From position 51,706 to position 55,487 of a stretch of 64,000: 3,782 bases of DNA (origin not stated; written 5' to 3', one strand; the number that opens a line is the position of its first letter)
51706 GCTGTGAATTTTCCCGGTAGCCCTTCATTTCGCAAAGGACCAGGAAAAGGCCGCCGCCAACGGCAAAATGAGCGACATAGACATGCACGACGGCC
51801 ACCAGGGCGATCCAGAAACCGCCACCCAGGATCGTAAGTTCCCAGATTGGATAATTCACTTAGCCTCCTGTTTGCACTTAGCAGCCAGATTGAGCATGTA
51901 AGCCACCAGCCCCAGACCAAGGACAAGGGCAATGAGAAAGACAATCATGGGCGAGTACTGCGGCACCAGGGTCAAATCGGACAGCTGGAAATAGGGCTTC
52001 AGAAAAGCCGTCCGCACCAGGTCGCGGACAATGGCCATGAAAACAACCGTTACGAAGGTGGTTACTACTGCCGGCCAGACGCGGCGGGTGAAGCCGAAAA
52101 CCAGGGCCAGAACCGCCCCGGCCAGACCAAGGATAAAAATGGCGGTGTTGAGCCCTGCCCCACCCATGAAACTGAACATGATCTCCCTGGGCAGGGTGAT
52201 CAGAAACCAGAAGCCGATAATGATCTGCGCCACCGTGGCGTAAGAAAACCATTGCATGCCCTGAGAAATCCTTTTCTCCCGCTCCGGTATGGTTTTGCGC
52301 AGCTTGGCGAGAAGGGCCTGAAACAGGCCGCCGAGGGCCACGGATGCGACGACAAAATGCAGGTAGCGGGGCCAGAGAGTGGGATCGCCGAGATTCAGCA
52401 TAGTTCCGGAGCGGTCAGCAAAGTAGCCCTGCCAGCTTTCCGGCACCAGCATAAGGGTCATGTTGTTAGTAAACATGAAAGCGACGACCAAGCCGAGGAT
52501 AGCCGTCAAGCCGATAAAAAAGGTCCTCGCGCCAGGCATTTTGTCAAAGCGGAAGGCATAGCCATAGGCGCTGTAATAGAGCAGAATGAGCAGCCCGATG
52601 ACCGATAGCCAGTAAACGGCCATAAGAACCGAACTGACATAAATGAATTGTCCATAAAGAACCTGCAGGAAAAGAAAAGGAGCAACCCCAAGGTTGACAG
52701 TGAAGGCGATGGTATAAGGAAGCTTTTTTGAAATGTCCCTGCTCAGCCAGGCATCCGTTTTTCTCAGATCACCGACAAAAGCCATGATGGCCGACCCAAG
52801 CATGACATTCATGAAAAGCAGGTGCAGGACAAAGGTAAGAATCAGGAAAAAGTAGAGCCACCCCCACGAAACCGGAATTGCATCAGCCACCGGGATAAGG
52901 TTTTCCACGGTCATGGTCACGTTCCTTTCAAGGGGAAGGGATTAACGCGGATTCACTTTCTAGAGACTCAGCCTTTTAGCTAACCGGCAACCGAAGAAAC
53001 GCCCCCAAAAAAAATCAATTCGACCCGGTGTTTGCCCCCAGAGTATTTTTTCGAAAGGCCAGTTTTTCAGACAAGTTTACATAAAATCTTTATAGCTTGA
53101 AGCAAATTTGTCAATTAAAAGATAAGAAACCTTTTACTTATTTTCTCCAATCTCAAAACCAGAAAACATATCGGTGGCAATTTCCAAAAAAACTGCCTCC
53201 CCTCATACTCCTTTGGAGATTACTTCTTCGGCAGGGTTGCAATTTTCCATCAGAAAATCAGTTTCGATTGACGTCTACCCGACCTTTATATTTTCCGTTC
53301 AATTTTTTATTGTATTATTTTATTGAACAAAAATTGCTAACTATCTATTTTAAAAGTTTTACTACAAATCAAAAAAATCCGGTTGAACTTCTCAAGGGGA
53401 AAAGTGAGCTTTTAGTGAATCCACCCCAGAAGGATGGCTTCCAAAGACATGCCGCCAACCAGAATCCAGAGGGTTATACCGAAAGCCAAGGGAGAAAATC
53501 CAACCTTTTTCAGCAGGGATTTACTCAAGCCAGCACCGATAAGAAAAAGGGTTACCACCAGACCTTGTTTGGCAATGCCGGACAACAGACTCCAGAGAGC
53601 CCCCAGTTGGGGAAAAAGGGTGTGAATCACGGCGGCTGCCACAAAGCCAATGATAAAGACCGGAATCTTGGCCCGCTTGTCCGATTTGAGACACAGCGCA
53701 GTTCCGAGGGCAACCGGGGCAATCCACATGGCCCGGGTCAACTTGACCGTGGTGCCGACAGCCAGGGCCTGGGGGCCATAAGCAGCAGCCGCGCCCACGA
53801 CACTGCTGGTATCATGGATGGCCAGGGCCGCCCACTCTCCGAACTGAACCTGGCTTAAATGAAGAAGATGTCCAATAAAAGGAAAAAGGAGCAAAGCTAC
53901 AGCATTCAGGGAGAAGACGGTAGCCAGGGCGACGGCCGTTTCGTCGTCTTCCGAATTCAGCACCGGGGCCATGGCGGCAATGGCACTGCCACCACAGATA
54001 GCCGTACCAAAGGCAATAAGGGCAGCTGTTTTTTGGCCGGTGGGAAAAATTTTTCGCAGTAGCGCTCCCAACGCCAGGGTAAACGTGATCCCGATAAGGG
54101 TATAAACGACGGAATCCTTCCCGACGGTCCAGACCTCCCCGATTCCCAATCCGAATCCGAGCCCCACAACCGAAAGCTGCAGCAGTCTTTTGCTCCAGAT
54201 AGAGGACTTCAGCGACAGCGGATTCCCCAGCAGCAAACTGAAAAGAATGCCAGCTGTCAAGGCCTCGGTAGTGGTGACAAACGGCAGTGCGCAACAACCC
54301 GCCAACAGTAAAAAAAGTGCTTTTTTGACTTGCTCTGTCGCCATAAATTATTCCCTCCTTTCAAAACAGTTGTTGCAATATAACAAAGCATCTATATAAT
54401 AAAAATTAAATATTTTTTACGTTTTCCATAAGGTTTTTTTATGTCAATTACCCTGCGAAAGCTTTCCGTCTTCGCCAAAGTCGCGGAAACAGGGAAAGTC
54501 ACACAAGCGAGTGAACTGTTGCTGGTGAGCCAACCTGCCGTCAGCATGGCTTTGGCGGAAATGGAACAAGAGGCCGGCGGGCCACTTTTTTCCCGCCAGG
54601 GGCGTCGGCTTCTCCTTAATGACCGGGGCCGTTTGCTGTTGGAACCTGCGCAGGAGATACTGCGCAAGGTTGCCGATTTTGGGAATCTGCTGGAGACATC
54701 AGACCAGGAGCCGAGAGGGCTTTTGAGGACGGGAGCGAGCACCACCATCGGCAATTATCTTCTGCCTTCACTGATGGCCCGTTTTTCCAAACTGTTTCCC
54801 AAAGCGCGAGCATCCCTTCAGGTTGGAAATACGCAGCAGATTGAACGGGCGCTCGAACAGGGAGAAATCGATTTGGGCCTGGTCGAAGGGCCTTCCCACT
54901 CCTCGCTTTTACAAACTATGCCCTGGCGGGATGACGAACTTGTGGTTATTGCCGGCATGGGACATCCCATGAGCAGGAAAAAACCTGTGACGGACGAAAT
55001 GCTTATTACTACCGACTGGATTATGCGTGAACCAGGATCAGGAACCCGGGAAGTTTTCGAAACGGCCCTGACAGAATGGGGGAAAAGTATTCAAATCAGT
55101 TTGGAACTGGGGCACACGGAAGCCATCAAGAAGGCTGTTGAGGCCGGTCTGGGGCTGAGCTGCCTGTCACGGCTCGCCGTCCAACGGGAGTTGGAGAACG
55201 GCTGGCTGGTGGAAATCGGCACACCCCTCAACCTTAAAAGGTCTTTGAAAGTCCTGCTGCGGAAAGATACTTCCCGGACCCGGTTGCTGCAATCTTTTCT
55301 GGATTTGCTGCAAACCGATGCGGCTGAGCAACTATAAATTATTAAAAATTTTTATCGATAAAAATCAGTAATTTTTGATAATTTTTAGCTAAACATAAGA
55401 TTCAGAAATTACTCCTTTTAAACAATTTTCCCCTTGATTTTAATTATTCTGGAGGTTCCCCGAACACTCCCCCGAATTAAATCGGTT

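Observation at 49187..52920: Cytochrome-bd-like membrane pair fused to an octahaem cytochrome c: a candidate uncharacterised respiratory/electron-transfer module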

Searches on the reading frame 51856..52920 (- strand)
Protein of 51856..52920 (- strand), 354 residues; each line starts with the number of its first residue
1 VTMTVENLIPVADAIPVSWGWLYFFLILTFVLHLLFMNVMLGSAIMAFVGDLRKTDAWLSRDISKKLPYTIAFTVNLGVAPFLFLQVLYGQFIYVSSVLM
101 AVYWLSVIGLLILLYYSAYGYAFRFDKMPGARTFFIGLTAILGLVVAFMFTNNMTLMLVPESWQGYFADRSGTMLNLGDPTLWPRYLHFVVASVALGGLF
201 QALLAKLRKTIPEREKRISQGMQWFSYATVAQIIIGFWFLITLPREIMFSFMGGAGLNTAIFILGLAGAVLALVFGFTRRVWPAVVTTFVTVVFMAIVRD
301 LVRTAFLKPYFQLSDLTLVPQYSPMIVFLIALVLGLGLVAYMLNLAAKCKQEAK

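Call 3: search_protein_families(library=pfam, proteins=[window:51856-52920:-], max_evalue=1)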
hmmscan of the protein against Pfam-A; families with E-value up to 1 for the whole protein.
window:51856-52920:- (354 aa): 0 families

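Call 4: search_protein_families(library=ncbifam, proteins=[window:51856-52920:-], max_evalue=1)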
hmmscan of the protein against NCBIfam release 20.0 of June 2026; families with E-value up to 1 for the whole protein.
window:51856-52920:- (354 aa): 0 families

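Call 10: find_homologous_proteins(query=window:51856-52920:-, max_evalue=0.001)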
Query window:51856-52920:- (354 aa): 1145 proteins with E <= 0.001 among 8000 candidates; the best 120 are listed.
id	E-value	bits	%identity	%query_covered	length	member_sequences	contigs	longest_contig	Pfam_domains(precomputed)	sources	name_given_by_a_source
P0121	3.6e-220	749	98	99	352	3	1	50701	-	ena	-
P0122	5.1e-174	597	76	99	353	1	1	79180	-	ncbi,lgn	-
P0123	5.3e-174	597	77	99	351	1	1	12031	-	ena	-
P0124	4.3e-169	581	76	99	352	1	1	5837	-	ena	-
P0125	1.2e-168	579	74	99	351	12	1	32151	-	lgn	-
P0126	6.1e-168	577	75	99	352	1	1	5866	-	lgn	-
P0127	7.6e-165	567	76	99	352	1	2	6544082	-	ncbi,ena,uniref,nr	ncbi:hypothetical protein [uncultured Desulfosarcina sp.]|uniref:hypothetical protein n=1 Tax=uncult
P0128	3.4e-163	561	73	99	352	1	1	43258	-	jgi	-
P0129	7.1e-163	560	72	99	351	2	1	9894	-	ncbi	ncbi:MAG: hypothetical protein ACLFMP_01355 [Desulfonatronovibrionaceae bacterium]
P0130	2.9e-154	532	75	94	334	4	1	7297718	-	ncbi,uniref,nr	ncbi:hypothetical protein DSCW_65590 [Desulfosarcina widdelii]|uniref:Uncharacterized protein n=1 Ta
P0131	3.8e-135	469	61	99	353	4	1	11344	-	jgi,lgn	jgi:hypothetical protein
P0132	2.3e-130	453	62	99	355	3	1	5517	-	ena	-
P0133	6.8e-130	452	60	98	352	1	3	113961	-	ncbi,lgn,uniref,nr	ncbi:hypothetical protein [Desulfonatronovibrio hydrogenovorans]|uniref:hypothetical protein n=1 Tax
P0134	7.2e-130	452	58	99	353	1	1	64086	-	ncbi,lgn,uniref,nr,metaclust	ncbi:hypothetical protein [Desulfonatronovibrio magnus]|uniref:hypothetical protein n=1 Tax=Desulfon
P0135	7.2e-130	452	59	99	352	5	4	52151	-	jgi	jgi:hypothetical protein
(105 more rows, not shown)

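Call 15: search_solved_structures(query=A1, max_evalue=10, show_alignments=2)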
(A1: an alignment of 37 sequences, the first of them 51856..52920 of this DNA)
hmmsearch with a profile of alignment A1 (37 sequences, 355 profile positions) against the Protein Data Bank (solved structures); distinct sequences matched with E-value up to 10: 10.
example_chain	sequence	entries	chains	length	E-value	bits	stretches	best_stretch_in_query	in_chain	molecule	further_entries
1j99_A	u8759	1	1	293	0.24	13.8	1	143-175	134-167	ALCOHOL SULFOTRANSFERASE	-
3f3y_A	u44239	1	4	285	0.26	13.7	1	143-175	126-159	Bile salt sulfotransferase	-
4ifb_A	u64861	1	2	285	0.26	13.7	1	143-175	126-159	Bile salt sulfotransferase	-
1efh_A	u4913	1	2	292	0.27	13.7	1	143-175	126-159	HYDROXYSTEROID SULFOTRANSFERASE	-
1ov4_A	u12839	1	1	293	0.28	13.7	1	143-175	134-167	Alcohol sulfotransferase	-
2qp3_A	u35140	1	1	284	1.1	11.6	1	143-175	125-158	Bile salt sulfotransferase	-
7o85_B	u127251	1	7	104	1.6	11.2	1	198-277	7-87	Fab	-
8gdi_A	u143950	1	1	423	2.8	10.3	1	159-211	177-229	Cytochrome P450 124A1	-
6cvc_A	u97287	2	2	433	2.9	10.3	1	159-211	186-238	Cytochrome P450 124A1, Cyp124A1 | Cytochrome P450 124A1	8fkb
8fjo_A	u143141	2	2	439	3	10.3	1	159-211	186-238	Cytochrome P450 124A1, Cyp124A1 | Cytochrome P450 124A1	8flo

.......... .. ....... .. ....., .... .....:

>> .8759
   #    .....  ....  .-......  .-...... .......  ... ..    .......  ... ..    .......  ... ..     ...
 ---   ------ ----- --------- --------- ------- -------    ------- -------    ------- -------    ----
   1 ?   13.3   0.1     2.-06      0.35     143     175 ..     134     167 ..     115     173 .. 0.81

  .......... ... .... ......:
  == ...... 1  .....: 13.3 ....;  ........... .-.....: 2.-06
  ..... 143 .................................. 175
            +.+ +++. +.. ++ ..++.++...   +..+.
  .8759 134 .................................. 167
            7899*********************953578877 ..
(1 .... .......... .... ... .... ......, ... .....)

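Call 38: predict_structure(alignment_id=A1)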
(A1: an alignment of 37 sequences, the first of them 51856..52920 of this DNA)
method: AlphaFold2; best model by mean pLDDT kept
length: 354 residues; sequences in the alignment: 37
mean_pLDDT: 85.1   pTM: 0.86
mean pLDDT of the five models: 85.1, 84.5, 82.7, 82.8, 81.5
residues with pLDDT >= 90: 186; 70-90: 109; 50-70: 48; < 50: 11
segments of 3 or more residues with pLDDT < 50: 88-96
pLDDT, mean of each block of 10 residues (from residue 1): 65 68 83 92 96 87 91 75 52 50 83 95 89 96 95 82 72 76 96 98 94 93 98 97 95 96 97 98 98 94 86 71 77 80 77 53
secondary structure, 60 per line:
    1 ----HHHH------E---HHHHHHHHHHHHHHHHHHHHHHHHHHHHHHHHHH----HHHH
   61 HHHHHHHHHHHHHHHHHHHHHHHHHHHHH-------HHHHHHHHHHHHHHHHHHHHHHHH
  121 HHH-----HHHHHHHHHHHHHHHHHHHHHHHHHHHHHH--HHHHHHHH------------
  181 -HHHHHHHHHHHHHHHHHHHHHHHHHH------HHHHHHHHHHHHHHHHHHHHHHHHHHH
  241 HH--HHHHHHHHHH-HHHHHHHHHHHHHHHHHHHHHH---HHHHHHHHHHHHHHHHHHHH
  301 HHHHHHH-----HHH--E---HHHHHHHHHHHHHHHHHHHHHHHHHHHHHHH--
elements in order: H5-8 H19-52 H57-89 H97-123 H129-158 H161-168 H182-207 H214-242 H245-254 H256-277 H281-307 H322-352

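Call 42: fold_search(model_id=the predicted structure, library=pdb)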
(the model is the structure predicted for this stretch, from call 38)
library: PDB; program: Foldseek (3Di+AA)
matches with E <= 10: 238; with E <= 0.001: 2
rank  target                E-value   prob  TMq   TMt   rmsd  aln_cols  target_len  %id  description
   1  9r2g_A                2.7e-04  1.00  0.58  0.55   6.9       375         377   16  Cytochrome bd II oxidase qOR-2 type from Mycobacterium smegmatis (released 2026-03-04)
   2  5doq_B                4.7e-04  1.00  0.54  0.58   7.2       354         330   15  The structure of bd oxidase from Geobacillus thermodenitrificans (released 2016-05-04)
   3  7oy2_C                3.1e-03  1.00  0.54  0.44  10.9       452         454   14  High resolution structure of cytochrome bd-II oxidase from E. coli (released 2021-12-15)
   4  5doq_A                7.5e-03  1.00  0.61  0.51   6.7       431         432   13  The structure of bd oxidase from Geobacillus thermodenitrificans (released 2016-05-04)
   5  8b4o_A                7.8e-03  1.00  0.57  0.47   7.0       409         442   13  Cryo-EM structure of cytochrome bd oxidase from C. glutamicum (released 2022-12-28)
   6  7ose_B                9.6e-03  1.00  0.57  0.54   7.0       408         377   14  cytochrome bd-II type oxidase with bound aurachin D (released 2021-11-17)
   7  9r2g_D                1.1e-02  1.00  0.58  0.61   6.5       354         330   16  Cytochrome bd II oxidase qOR-2 type from Mycobacterium smegmatis (released 2026-03-04)
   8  7oy2_B                1.2e-02  1.00  0.56  0.53   7.1       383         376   15  High resolution structure of cytochrome bd-II oxidase from E. coli (released 2021-12-15)
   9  2vpw_C                1.3e-02  1.00  0.46  0.62   6.5       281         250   16  Polysulfide reductase with bound menaquinone (released 2008-06-10)
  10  8k9e_C                2.2e-02  1.00  0.51  0.42  14.2       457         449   12  Cryo-EM structure of the photosynthetic alternative complex III from Chloroflexus aurantiacus at 3.3 angstrom (released 2024-03-06)
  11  7nkz_A                2.5e-02  1.00  0.62  0.50   8.0       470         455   13  Cryo-EM structure of the cytochrome bd oxidase from M. tuberculosis at 2.5 A resolution (released 2021-09-22)
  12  6rko_B                2.9e-02  1.00  0.56  0.53   7.4       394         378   14  Cryo-EM structure of the E. coli cytochrome bd-I oxidase at 2.68 A resolution (released 2019-10-16)
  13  6rx4_A                3.7e-02  1.00  0.57  0.44  10.5       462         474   11  THE STRUCTURE OF BD OXIDASE FROM ESCHERICHIA COLI (released 2019-11-20)
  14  7ose_A                4.2e-02  1.00  0.53  0.39  10.7       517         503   11  cytochrome bd-II type oxidase with bound aurachin D (released 2021-11-17)
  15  8b4o_B                7.8e-02  1.00  0.48  0.51   7.9       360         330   14  Cryo-EM structure of cytochrome bd oxidase from C. glutamicum (released 2022-12-28)
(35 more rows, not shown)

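Call 49: find_encoding_contigs(protein=P0121, flank=6000, max_places=3)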
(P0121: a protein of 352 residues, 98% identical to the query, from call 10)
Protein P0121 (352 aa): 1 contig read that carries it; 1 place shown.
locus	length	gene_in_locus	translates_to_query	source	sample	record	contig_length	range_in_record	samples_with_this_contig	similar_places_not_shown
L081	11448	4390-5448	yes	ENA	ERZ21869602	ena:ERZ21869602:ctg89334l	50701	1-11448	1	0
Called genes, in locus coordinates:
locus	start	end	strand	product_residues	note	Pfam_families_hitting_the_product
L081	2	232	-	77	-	?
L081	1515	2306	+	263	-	PF08543:Phos_pyr_kin, PF00294:PfkB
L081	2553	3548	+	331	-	PF01964:ThiC_Rad_SAM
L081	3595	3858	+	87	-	PF01964:ThiC_Rad_SAM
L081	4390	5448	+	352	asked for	-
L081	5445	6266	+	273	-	PF01654:Cyt_bd_oxida_I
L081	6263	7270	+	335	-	-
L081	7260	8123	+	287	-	PF09699:Paired_CXXCH_1 (faint), PF14522:Cytochrome_C7 (faint), PF14537:Cytochrom_c3_2 (faint)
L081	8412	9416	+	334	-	-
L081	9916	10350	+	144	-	PF07992:Pyr_redox_2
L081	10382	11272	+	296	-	PF00070:Pyr_redox, PF07992:Pyr_redox_2, PF02852:Pyr_redox_dim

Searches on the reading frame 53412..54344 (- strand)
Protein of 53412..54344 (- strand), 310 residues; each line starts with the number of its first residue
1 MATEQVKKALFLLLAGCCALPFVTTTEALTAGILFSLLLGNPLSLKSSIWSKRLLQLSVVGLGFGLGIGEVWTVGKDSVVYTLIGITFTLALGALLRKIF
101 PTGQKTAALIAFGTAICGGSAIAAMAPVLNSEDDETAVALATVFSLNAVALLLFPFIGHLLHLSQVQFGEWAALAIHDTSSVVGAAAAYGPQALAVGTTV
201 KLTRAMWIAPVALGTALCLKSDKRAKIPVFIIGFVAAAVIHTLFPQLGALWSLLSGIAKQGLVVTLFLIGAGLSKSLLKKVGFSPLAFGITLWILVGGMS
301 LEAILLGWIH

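Call 62: search_protein_families(library=pfam, proteins=[window:53412-54344:-], max_evalue=0.001)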
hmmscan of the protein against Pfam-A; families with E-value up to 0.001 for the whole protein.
window:53412-54344:- (310 aa): 1 family
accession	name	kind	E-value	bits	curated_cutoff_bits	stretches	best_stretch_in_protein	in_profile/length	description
PF03601.19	Cons_hypoth698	-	3.9e-49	167.7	24.5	1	22-287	22-302/304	Conserved hypothetical protein 698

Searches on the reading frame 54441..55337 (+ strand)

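Call 62: search_protein_families(library=pfam, proteins=[window:54441-55337:+], max_evalue=0.001)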
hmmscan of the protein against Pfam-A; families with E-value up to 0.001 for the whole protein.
window:54441-55337:+ (298 aa): 4 families
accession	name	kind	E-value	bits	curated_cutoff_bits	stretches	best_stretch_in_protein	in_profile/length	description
PF03466.25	LysR_substrate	-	4.1e-51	173.8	28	1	89-293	2-207/209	LysR substrate binding domain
PF00126.33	HTH_1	-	3.1e-17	62.7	26.6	1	5-64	1-60/60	Bacterial regulatory helix-turn-helix protein, lysR family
PF12727.12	PBP_like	-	4.2e-05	23.2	27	1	192-291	95-193/193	PBP superfamily domain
PF12849.12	PBP_like_2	-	4.8e-05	23.7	27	0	88-154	3-70/267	PBP superfamily domain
